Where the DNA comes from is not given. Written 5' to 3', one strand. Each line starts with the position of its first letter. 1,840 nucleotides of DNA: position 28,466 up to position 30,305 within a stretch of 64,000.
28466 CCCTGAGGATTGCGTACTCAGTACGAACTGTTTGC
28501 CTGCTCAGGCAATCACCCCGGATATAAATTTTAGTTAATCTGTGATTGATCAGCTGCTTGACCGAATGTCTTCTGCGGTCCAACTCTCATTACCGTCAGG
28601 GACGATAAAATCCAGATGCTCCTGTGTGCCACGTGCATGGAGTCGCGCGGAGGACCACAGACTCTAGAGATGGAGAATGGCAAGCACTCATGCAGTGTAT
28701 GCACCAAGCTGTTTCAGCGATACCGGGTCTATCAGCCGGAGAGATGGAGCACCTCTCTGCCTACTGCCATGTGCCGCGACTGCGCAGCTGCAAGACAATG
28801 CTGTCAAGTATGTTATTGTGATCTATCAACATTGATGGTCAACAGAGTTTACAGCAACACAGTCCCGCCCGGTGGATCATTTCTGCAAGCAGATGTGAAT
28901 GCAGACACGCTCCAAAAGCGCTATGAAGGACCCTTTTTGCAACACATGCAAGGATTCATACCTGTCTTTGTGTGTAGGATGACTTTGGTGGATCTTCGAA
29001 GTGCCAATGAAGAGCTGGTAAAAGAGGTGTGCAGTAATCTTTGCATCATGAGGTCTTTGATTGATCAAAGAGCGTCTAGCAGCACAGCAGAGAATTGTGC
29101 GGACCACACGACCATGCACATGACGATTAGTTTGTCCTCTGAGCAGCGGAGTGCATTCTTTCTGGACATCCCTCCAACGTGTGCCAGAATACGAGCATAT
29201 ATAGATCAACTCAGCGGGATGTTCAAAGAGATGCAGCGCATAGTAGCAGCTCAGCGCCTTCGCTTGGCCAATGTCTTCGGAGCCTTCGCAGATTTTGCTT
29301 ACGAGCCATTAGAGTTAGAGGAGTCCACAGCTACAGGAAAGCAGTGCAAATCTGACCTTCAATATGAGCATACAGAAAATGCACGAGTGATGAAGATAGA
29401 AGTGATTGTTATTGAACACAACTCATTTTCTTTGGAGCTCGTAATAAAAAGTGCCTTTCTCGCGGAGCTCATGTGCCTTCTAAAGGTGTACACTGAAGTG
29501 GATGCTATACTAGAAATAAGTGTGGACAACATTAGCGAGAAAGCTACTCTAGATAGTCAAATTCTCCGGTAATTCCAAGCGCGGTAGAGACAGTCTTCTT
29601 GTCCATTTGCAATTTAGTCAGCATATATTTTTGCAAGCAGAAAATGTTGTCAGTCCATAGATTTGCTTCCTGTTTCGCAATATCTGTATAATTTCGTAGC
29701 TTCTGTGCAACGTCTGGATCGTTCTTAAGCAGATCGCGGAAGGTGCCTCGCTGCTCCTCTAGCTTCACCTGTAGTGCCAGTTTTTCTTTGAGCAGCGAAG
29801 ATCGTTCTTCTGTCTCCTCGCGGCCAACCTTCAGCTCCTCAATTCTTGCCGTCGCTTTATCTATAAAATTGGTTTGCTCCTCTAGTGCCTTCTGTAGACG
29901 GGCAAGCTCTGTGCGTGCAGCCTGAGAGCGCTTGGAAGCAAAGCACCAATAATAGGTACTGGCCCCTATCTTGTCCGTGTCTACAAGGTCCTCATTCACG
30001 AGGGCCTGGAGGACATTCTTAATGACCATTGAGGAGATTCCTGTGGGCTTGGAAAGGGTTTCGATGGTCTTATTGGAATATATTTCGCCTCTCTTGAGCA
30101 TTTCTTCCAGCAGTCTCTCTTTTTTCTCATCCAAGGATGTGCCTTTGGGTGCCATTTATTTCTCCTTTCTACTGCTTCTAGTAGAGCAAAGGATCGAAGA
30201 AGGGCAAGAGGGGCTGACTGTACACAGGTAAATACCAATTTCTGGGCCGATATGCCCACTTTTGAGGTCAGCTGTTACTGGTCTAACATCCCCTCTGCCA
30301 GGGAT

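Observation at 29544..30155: Intact Mnd1 meiotic recombination gene, tail-overlapping its convergent neighbour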

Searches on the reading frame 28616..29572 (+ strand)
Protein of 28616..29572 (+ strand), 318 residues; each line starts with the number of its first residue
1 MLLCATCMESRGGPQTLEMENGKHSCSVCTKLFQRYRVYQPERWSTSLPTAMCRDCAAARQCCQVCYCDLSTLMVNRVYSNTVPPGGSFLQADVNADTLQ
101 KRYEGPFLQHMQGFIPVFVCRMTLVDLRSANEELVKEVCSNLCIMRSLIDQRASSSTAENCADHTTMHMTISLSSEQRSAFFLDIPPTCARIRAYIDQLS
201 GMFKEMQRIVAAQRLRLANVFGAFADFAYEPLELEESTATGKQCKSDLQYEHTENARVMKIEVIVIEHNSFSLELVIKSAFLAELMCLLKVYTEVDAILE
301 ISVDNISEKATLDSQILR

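Call 3: search_protein_families(library=pfam, proteins=[window:28616-29572:+], max_evalue=0.1)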
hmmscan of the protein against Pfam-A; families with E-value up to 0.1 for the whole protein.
window:28616-29572:+ (318 aa): 1 family
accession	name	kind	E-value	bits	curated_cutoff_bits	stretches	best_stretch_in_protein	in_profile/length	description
PF21369.3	STL11_N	-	4.5e-08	33.6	27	1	3-71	3-70/117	STL11, N-terminal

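Call 61: search_solved_structures(query=window:28616-29569:+, max_evalue=1, show_alignments=1)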
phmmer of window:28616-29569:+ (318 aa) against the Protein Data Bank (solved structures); distinct sequences matched with E-value up to 1: 16.
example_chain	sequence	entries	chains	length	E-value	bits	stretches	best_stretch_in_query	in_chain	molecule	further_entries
8ro0_O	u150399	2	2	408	6.7e-05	25.5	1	2-74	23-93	Pre-mRNA-splicing factor RBM22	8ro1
9r8v_P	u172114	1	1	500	0.00016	24.3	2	2-80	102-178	Pre-mRNA-splicing factor RBM22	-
6zym_P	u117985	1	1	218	0.0058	19.2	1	2-95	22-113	Pre-mRNA-splicing factor RBM22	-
9dnr_A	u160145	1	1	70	0.0089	18.6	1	47-109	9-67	E3 ubiquitin-protein ligase UBR2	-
6qdv_M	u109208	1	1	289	0.0096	18.5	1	2-82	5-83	Pre-mRNA-splicing factor RBM22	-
9dnp_A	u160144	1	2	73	0.01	18.4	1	47-109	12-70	E3 ubiquitin-protein ligase UBR2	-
9pg4_A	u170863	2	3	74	0.01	18.3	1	47-109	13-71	E3 ubiquitin-protein ligase UBR2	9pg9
5tda_A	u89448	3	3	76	0.011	18.3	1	47-109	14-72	E3 ubiquitin-protein ligase UBR2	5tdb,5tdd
5um3_A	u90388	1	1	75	0.011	18.3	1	47-109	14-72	E3 ubiquitin-protein ligase UBR2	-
3ny2_A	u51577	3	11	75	0.011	18.3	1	47-109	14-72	E3 ubiquitin-protein ligase UBR2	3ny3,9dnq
5mqf_P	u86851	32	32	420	0.018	17.6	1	2-80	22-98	Pre-mRNA-splicing factor RBM22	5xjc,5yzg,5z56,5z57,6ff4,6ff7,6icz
5gm6_Q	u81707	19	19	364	0.033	16.7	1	3-69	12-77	Pre-mRNA-splicing factor SLT11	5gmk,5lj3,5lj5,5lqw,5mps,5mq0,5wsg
8ub3_A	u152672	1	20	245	0.31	13.5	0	206-274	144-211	DpHF7 filament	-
2lze_A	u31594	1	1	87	0.39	13.2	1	14-67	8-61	a primordial catalytic fold generated by in vitro evolution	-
8xi2_O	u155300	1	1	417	0.45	13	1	2-71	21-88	Rbm22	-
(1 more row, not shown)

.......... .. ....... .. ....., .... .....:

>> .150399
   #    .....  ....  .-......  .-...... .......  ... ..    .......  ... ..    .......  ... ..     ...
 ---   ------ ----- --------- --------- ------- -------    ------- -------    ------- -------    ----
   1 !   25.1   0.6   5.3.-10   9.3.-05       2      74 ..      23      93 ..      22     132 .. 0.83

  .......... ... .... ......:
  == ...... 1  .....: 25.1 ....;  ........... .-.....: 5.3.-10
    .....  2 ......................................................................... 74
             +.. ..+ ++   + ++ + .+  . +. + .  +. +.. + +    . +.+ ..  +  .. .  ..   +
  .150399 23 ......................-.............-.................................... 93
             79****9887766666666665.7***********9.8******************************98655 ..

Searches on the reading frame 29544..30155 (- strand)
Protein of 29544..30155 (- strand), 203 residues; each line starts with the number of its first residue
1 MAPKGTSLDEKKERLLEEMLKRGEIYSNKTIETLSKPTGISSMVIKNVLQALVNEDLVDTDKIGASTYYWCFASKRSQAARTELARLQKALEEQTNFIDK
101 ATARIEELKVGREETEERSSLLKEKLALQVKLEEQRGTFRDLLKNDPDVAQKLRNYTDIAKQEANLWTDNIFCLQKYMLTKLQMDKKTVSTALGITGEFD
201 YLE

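Call 3: search_protein_families(library=pfam, proteins=[window:29544-30155:-], max_evalue=0.1)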
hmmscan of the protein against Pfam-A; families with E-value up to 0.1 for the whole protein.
window:29544-30155:- (203 aa): 7 families
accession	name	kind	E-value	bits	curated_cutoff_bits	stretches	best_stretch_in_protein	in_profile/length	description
PF03962.21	Mnd1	-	4e-17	62.7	23.5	1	16-73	2-60/60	Mnd1 HTH domain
PF18517.6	LZ3wCH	-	7.6e-14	51.9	26.1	1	150-202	3-55/55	Leucine zipper with capping helix domain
PF03965.22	Penicillinase_R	-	0.00062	20.5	22.6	1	15-94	8-87/115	Penicillinase repressor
PF01978.25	TrmB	-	0.006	16.9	25.6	1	26-64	20-58/68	Sugar-specific transcriptional regulator TrmB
PF09440.15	eIF3_N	-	0.018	15.8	26.8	1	72-159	21-105/133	eIF3 subunit 6 N terminal domain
PF00392.27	GntR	-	0.034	14.2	27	1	14-59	7-55/64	Bacterial regulatory proteins, gntR family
PF09195.17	Endonuc-BglII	-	0.04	14.1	26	1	75-144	32-99/163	Restriction endonuclease BglII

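Call 4: search_solved_structures(query=window:29544-30155:-, max_evalue=0.01, show_alignments=2)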
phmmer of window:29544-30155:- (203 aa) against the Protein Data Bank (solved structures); distinct sequences matched with E-value up to 0.01: 3.
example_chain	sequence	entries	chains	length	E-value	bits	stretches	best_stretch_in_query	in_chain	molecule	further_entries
4y66_A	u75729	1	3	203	3.9e-128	427.8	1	1-203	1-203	Mnd1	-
5h7b_A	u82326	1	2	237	0.0025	21.2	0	75-153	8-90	Immunoglobulin G-binding protein A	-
5h7a_C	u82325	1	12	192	0.0076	19.6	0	75-153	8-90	Immunoglobulin G-binding protein A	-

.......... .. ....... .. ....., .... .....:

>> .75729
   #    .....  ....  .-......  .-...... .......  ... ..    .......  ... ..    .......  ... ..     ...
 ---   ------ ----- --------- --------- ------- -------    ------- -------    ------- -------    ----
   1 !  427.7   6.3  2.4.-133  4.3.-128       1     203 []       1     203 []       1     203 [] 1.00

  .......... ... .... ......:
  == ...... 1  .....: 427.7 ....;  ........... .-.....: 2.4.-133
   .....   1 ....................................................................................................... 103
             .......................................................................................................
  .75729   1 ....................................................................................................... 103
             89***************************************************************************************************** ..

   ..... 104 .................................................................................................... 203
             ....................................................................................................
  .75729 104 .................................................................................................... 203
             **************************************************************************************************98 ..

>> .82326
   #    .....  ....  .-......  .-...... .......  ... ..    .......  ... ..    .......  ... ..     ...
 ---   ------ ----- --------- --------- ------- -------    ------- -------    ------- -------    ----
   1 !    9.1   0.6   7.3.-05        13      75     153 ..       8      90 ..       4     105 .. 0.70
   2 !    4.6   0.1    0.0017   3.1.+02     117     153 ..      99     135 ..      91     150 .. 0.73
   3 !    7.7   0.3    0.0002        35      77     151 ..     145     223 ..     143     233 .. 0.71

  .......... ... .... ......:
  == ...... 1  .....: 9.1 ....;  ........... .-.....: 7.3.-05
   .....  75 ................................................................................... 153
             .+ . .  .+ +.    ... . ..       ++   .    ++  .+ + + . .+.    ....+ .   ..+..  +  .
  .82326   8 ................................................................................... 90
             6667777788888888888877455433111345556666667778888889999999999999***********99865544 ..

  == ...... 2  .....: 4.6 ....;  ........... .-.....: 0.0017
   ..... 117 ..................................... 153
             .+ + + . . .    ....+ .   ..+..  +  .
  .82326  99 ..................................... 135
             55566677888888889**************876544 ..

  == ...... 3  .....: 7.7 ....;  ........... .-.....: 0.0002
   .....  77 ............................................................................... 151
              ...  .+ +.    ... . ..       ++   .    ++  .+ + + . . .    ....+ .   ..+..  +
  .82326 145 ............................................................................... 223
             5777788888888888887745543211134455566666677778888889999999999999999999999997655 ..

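Call 5: find_homologous_proteins(query=window:29544-30155:-, max_evalue=0.001)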
Query window:29544-30155:- (203 aa): 11 proteins with E <= 0.001 among 431 candidates.
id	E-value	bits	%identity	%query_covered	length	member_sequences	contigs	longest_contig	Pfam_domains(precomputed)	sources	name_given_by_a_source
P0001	6.9e-119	412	97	100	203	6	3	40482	PF18517.7,PF03962.22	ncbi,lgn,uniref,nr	ncbi:Mnd1 [Giardia lamblia P15]|uniref:Mnd1 n=1 Tax=Giardia intestinalis (strain P15) TaxID=658858 R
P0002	2.7e-112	391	89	100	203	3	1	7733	PF18517.7,PF03962.22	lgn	-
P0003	2.4e-110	385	88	100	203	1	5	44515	PF18517.7,PF03962.22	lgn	-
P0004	1.2e-67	246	59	100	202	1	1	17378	PF18517.7,PF03962.22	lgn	-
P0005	4.6e-62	227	54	100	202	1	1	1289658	PF18517.7,PF03962.22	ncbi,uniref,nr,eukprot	ncbi:Mnd1 [Giardia muris]|uniref:Mnd1 n=1 Tax=Giardia muris TaxID=5742 RepID=A0A4Z1T4A6_GIAMU|nr:Mnd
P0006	2.6e-61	225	58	96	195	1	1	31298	PF18517.7,PF03962.22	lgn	-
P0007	1.5e-55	206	50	100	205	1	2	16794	PF18517.7,PF03962.22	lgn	-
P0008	3.4e-54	202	48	100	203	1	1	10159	PF18517.7,PF03962.22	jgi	-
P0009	3.1e-47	179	45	100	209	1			PF18517.7,PF03962.22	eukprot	eukprot:gnl/Dysnectes_brevis/2106_a2443_1758.p1 GENE.gnl/Dysnectes_brevis/2106_a2443_1758~~gnl/Dysne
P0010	2.0e-23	101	34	100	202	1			PF18517.7,PF03962.22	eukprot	eukprot:TRINITY_DN1100_c3_g1_i1.p1 TRINITY_DN1100_c3_g1~~TRINITY_DN1100_c3_g1_i1.p1 ORF type:complet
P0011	7.1e-20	90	30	100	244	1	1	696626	PF18517.7,PF03962.22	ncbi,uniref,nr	ncbi:meiotic nuclear division protein 1 [Tribonema minus]|uniref:Meiotic nuclear division protein 1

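Call 8: find_encoding_contigs(protein=P0001, flank=3000, max_places=3)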
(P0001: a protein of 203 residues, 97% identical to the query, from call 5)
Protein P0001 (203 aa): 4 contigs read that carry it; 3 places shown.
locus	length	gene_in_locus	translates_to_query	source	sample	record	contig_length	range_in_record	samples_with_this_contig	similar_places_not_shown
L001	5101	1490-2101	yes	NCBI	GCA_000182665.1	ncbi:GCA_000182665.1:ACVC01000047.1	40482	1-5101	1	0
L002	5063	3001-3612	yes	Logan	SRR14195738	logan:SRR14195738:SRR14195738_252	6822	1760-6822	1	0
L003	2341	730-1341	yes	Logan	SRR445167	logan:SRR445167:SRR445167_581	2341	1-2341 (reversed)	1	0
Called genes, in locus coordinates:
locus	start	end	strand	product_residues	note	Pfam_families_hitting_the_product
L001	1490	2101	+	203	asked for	PF03962:Mnd1, PF18517:LZ3wCH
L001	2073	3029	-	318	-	PF21369:STL11_N (weak)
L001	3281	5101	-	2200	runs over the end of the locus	PF00069:Pkinase, PF07714:PK_Tyr_Ser-Thr (faint)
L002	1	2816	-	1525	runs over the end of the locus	?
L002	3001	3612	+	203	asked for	PF03962:Mnd1, PF18517:LZ3wCH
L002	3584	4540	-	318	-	PF21369:STL11_N (weak)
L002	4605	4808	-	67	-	-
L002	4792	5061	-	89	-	?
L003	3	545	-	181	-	?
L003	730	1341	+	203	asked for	PF03962:Mnd1, PF18517:LZ3wCH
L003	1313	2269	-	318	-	PF21369:STL11_N (weak)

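Call 9: find_encoding_contigs(protein=P0003, flank=3000, max_places=3)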
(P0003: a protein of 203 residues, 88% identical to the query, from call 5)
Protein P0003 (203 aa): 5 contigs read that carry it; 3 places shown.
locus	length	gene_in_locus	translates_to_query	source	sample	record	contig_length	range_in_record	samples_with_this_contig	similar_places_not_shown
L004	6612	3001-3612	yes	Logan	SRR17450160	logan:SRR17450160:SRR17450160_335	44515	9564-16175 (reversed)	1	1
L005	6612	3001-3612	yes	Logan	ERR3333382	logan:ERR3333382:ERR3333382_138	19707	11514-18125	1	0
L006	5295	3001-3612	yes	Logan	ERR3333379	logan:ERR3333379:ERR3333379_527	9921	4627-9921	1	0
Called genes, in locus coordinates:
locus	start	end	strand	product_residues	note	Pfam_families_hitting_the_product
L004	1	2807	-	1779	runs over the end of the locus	PF10537:WAC_Acf1_DNA_bd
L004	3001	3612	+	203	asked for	PF03962:Mnd1, PF18517:LZ3wCH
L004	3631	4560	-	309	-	-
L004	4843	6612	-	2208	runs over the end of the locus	PF00069:Pkinase (weak)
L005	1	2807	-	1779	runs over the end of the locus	PF10537:WAC_Acf1_DNA_bd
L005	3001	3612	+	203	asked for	PF03962:Mnd1, PF18517:LZ3wCH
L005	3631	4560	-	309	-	-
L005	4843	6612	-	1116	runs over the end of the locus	?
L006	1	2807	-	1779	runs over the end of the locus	PF10537:WAC_Acf1_DNA_bd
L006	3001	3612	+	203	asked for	PF03962:Mnd1, PF18517:LZ3wCH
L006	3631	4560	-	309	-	-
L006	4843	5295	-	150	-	?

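Call 11: find_encoding_contigs(protein=P0002, flank=3000, max_places=2)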
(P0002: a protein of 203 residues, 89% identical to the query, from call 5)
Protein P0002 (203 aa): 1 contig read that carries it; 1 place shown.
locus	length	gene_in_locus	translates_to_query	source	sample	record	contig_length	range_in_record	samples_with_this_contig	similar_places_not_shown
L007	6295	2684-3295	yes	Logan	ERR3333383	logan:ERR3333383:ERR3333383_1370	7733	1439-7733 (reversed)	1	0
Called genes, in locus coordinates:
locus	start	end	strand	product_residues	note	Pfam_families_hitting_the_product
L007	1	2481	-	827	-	?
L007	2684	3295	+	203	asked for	PF03962:Mnd1, PF18517:LZ3wCH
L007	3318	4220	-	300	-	PF21369:STL11_N (weak)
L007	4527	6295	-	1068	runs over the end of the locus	?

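Call 12: find_encoding_contigs(protein=P0005, flank=3000, max_places=2)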
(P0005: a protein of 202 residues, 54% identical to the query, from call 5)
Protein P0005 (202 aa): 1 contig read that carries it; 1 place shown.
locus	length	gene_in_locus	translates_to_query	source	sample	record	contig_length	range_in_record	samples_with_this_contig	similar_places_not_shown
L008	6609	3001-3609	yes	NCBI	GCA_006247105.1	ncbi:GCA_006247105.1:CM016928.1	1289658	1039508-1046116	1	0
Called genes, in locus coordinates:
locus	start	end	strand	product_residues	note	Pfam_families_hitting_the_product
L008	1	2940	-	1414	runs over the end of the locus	-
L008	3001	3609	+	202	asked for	PF03962:Mnd1, PF18517:LZ3wCH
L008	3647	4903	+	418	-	-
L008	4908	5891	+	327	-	-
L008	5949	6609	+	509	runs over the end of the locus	-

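Call 13: find_encoding_contigs(protein=P0004, flank=3000, max_places=2)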
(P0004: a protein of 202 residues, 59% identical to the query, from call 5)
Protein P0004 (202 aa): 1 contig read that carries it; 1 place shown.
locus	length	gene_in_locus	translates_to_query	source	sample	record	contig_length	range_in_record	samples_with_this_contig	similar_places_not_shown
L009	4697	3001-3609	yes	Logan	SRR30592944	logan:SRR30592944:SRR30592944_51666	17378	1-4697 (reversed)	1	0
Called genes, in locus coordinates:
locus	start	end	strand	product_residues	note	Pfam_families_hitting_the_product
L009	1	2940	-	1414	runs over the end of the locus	-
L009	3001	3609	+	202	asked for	PF03962:Mnd1, PF18517:LZ3wCH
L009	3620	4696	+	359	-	?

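Call 20: list_cluster_members(proteins=[window:29547-30155:-, P0002, P0003])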
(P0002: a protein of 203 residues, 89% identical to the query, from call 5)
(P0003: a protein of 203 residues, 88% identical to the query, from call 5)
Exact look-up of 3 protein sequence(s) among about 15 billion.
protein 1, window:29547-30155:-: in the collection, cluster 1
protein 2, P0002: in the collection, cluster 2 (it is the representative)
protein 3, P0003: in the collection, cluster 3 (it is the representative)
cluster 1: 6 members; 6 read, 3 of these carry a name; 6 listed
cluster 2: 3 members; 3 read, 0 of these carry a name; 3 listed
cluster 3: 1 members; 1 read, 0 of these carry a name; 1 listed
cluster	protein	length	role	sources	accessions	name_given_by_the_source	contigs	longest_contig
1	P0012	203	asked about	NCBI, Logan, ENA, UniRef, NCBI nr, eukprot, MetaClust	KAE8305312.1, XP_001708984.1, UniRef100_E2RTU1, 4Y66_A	Mnd1 [Giardia duodenalis] | Mnd1 n=2 Tax=Giardia intestinalis TaxID=5741 RepID=E2RTU1_GIAIC | Mnd1 [Giardia intestinalis]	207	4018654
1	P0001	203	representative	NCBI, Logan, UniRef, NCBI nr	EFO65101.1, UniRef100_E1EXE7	Mnd1 [Giardia lamblia P15] | Mnd1 n=1 Tax=Giardia intestinalis (strain P15) TaxID=658858 RepID=E1EXE7_GIAIA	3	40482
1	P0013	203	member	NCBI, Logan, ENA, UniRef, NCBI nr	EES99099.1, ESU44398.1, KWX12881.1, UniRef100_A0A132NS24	Mnd1 [Giardia duodenalis assemblage B] | Mnd1 n=3 Tax=Giardia intestinalis TaxID=5741 RepID=A0A132NS24_GIAIN | Mnd1 [Giardia intestinalis ATCC 50581]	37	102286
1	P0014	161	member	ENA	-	-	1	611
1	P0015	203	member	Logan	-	-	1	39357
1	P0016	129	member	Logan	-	-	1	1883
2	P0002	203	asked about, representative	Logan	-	-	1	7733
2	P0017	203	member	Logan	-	-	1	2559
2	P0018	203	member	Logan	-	-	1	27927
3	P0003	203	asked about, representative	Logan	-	-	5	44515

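Call 21: find_encoding_contigs(protein=P0013, flank=3000, max_places=2)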
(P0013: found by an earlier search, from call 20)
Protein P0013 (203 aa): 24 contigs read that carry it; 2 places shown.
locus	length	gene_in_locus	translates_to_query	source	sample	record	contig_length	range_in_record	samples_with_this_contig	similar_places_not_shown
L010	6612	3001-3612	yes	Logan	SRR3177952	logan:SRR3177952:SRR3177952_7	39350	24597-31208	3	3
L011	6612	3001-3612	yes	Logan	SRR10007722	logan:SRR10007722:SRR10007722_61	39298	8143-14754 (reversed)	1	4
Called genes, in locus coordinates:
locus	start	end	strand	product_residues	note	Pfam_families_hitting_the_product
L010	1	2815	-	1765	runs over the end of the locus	PF10537:WAC_Acf1_DNA_bd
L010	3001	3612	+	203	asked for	PF03962:Mnd1, PF18517:LZ3wCH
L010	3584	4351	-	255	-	-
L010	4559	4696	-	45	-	-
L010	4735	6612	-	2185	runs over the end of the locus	PF00069:Pkinase (weak)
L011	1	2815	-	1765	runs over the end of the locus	PF10537:WAC_Acf1_DNA_bd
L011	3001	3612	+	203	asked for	PF03962:Mnd1, PF18517:LZ3wCH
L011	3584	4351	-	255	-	-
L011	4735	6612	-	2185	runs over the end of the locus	PF00069:Pkinase (weak)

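Call 59: find_encoding_contigs(protein=P0016, flank=1500, max_places=3)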
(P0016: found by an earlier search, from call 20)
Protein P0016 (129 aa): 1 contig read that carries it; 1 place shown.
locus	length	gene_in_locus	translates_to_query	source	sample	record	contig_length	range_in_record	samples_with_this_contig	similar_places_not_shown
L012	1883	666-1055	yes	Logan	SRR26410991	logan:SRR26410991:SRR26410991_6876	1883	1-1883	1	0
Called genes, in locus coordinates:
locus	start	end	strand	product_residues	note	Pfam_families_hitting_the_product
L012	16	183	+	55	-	-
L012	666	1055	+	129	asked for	PF03962:Mnd1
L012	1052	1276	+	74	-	PF18517:LZ3wCH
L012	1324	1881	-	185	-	?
